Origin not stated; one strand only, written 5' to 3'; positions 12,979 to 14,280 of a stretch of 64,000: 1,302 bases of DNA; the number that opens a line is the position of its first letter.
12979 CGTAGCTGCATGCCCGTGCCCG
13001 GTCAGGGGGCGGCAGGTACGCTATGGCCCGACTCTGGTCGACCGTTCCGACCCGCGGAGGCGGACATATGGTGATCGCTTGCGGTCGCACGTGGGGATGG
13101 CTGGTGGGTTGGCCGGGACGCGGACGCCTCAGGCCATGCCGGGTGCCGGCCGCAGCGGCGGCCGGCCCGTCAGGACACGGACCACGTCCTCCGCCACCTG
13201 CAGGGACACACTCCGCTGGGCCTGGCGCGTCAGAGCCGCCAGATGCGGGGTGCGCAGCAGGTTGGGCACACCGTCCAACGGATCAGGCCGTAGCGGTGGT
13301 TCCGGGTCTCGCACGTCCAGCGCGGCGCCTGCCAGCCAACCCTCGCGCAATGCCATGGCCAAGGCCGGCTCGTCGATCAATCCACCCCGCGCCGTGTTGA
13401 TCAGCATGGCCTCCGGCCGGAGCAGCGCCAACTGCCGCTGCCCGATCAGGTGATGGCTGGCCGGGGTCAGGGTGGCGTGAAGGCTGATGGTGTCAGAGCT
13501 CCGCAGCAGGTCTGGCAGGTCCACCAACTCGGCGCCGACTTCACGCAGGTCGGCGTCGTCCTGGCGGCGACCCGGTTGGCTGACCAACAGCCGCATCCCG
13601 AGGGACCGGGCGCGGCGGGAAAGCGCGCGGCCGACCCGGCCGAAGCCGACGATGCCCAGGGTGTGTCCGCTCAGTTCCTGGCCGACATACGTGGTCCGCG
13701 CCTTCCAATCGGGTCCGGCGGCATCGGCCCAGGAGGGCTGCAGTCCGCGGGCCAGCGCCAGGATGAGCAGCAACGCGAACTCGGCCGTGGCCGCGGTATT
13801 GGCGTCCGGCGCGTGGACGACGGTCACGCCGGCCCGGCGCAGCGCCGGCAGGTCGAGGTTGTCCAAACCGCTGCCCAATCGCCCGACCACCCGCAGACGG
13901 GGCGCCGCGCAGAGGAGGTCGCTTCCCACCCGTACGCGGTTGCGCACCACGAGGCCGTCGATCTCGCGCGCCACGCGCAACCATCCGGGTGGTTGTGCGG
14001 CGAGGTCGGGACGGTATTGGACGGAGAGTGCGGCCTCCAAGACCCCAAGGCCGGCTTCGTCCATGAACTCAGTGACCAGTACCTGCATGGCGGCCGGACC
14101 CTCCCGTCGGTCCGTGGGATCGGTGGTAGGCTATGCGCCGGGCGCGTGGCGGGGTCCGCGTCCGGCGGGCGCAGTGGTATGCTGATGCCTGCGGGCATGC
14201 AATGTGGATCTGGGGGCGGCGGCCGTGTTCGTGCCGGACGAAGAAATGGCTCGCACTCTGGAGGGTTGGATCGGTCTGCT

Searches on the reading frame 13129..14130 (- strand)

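Call 43: search_protein_families(library=pfam, proteins=[window:13129-14130:-], max_evalue=0.00001)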
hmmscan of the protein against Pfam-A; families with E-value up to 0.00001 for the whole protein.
window:13129-14130:- (333 aa): 2 families
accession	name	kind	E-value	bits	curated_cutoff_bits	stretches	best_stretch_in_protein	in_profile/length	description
PF02826.25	2-Hacid_dh_C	-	7.4e-52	175.7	25.1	1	121-298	2-178/178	D-isomer specific 2-hydroxyacid dehydrogenase, NAD binding domain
PF00389.36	2-Hacid_dh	-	1.3e-23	83.6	24.6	1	18-326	2-130/134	D-isomer specific 2-hydroxyacid dehydrogenase, catalytic domain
